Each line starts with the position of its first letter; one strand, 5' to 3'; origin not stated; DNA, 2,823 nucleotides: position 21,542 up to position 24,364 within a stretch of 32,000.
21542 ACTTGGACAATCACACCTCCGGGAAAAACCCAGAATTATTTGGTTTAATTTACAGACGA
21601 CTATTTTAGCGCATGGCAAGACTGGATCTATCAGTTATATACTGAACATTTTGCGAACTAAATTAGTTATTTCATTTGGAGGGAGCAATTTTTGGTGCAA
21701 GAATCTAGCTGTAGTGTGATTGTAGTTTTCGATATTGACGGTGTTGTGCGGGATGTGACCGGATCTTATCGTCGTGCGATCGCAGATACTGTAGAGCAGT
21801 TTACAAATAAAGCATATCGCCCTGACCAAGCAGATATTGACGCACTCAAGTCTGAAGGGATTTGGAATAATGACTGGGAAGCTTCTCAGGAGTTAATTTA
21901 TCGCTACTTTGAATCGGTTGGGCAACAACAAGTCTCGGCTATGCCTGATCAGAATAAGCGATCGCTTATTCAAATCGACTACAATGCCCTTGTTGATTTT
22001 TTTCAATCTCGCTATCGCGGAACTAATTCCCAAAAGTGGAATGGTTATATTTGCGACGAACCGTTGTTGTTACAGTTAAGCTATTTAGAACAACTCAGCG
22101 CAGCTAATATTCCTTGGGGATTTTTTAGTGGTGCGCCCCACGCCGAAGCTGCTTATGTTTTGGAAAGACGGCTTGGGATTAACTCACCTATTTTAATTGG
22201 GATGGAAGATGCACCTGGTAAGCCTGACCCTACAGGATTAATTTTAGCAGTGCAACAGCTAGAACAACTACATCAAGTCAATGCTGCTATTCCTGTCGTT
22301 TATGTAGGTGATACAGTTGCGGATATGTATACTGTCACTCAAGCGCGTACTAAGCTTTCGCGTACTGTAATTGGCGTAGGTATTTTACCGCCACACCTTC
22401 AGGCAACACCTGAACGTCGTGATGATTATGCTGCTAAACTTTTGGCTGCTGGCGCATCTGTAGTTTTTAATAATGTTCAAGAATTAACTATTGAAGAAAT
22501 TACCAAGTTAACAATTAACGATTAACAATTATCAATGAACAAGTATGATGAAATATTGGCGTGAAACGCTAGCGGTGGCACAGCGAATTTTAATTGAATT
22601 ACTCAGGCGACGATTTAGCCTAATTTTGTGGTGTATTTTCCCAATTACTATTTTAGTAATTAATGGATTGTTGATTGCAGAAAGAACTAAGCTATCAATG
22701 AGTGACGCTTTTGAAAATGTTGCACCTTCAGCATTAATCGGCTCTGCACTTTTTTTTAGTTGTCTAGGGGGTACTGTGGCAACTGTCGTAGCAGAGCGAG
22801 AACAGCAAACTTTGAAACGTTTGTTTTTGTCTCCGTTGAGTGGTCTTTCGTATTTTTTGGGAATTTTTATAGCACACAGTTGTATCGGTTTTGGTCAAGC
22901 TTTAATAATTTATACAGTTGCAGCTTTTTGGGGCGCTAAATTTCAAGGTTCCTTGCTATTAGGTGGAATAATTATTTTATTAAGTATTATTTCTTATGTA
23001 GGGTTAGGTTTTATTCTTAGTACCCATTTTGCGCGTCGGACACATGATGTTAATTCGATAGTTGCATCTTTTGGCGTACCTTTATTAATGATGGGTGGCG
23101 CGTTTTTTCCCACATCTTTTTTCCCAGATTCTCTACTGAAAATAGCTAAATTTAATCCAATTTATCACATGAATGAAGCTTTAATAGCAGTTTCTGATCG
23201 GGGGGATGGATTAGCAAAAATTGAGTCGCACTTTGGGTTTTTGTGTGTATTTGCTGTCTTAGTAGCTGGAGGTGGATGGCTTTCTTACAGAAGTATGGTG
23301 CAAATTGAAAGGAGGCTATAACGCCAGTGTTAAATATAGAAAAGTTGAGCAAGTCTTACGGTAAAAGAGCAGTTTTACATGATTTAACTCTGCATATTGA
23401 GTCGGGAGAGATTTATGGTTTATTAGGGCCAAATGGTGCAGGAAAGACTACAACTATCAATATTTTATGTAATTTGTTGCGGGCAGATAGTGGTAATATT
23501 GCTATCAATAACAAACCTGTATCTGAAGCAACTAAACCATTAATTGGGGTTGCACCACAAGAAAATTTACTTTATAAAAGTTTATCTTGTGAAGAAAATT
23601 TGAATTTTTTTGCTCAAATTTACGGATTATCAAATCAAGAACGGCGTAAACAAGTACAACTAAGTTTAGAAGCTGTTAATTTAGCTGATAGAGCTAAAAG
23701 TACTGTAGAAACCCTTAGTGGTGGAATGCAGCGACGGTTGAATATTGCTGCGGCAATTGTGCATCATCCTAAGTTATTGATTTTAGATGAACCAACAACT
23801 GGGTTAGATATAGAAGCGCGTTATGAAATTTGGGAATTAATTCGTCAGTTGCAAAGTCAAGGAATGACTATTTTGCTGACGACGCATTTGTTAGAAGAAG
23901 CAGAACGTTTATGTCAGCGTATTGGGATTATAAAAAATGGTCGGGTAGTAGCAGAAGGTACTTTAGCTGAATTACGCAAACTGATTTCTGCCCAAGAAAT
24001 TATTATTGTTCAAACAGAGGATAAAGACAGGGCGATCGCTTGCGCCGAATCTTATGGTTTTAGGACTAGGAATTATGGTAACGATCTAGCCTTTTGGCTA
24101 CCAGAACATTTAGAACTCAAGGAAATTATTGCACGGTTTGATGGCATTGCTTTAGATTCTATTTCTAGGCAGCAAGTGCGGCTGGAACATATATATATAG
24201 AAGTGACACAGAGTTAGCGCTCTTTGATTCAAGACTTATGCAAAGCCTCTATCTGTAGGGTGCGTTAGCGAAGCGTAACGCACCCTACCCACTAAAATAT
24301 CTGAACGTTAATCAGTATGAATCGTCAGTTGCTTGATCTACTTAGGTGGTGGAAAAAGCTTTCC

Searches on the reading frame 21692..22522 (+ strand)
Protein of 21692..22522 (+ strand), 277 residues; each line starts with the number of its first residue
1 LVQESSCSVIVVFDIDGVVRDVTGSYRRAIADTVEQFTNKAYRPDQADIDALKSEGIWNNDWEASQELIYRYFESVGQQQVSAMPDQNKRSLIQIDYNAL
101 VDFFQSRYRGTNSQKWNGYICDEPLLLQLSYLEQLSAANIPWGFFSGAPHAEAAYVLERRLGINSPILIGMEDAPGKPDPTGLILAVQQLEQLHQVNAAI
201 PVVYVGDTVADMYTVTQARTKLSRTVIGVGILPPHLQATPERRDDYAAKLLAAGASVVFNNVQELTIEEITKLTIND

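Call 83: search_protein_families(library=pfam, proteins=[window:21692-22522:+], max_evalue=0.0001)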
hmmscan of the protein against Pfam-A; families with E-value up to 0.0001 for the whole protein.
window:21692-22522:+ (277 aa): 2 families
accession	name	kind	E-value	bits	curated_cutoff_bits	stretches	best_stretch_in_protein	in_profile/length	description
PF00702.32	Hydrolase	-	6.1e-12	46.8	26.4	1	11-212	4-184/191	haloacid dehalogenase-like hydrolase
PF13419.12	HAD_2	-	3e-06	27.9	23.8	0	66-219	13-172/178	Haloacid dehalogenase-like hydrolase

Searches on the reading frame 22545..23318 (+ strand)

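Call 83: search_protein_families(library=pfam, proteins=[window:22545-23318:+], max_evalue=0.0001)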
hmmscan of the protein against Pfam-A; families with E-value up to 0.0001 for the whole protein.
window:22545-23318:+ (258 aa): 2 families
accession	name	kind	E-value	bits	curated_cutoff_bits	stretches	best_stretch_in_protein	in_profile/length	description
PF01061.29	ABC2_membrane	-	3.3e-22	79.5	26.9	1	8-215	3-208/211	ABC-2 type transporter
PF12698.13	ABC2_membrane_3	-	2.5e-18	66.7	31.6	1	56-243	160-344/347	ABC-2 family transporter protein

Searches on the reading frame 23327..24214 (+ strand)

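Call 83: search_protein_families(library=pfam, proteins=[window:23327-24214:+], max_evalue=0.0001)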
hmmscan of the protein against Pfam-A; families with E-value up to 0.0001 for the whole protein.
window:23327-24214:+ (296 aa): 3 families
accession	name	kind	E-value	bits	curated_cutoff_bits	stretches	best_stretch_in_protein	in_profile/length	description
PF00005.33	ABC_tran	-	3.1e-34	118.9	25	1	17-158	1-137/137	ABC transporter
PF13304.12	AAA_21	-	4.5e-13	50.4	27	1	60-188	140-299/304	AAA domain, putative AbiEii toxin, Type IV TA system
PF02463.25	SMC_N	-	3.7e-05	23.7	40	0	29-196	26-209/220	RecF/RecN/SMC N terminal domain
